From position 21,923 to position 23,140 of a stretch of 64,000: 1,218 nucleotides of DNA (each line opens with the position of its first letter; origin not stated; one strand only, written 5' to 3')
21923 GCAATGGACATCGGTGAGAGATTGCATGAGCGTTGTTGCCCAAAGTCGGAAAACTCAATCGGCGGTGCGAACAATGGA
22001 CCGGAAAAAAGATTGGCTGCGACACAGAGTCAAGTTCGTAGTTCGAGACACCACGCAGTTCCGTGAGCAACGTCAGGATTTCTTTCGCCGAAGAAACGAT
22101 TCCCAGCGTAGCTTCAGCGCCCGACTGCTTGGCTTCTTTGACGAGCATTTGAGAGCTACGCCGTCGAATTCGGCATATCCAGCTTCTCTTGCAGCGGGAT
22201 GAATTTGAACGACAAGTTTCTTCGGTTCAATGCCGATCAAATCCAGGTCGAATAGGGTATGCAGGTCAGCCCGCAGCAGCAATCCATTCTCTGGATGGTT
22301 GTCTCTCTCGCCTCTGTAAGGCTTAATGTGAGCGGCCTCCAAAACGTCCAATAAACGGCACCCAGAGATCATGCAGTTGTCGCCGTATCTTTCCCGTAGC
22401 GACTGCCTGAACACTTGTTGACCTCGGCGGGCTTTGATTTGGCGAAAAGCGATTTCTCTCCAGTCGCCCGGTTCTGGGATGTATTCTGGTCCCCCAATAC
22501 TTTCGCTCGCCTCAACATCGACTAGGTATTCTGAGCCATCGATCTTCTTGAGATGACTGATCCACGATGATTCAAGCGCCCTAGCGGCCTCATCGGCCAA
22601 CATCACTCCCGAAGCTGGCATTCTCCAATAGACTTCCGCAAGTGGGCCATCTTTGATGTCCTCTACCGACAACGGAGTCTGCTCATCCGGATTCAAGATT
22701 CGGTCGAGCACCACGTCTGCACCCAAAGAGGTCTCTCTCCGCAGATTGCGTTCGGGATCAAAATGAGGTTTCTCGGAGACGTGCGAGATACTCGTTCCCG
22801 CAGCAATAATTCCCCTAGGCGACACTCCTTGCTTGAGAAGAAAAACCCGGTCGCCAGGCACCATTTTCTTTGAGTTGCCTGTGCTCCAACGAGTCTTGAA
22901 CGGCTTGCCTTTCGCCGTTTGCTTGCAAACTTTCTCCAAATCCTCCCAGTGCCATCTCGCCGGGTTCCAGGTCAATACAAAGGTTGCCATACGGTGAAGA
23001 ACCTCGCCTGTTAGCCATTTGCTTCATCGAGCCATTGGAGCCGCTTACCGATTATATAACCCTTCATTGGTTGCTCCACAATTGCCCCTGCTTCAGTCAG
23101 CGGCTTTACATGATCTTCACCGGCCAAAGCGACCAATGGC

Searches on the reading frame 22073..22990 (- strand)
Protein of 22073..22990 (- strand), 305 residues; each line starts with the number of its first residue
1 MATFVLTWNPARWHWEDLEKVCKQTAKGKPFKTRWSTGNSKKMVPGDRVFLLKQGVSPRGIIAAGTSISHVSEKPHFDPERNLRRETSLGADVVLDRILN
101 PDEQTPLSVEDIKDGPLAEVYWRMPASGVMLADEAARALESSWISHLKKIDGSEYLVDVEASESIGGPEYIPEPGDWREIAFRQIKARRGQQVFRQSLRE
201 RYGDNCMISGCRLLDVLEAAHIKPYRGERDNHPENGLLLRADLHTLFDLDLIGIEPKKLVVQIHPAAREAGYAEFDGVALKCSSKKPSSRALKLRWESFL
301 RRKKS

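Call 12: search_protein_families(library=pfam, proteins=[window:22073-22990:-], max_evalue=0.01)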
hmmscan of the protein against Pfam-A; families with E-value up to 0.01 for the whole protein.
window:22073-22990:- (305 aa): 2 families
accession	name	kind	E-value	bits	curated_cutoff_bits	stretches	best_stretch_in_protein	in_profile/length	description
PF13391.12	HNH_2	-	3.3e-13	49.7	21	1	206-255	1-66/66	HNH endonuclease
PF01878.24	EVE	-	0.004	17.6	23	1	4-114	3-114/145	EVE domain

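Call 59: search_protein_families(library=padloc, proteins=[window:22073-22990:-], max_evalue=0.001)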
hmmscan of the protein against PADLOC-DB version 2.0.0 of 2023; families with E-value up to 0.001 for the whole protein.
window:22073-22990:- (305 aa): 3 families
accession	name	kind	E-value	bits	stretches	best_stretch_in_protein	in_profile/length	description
PDLC04132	HNH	-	3.6e-12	44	1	182-259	145-224/286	-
PDLC03546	HNH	-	1.3e-07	28.9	1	187-266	155-237/282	Type II restriction enzyme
PDLC03529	REase_II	-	8.5e-05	19.9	1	199-255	277-336/389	Type II restriction enzyme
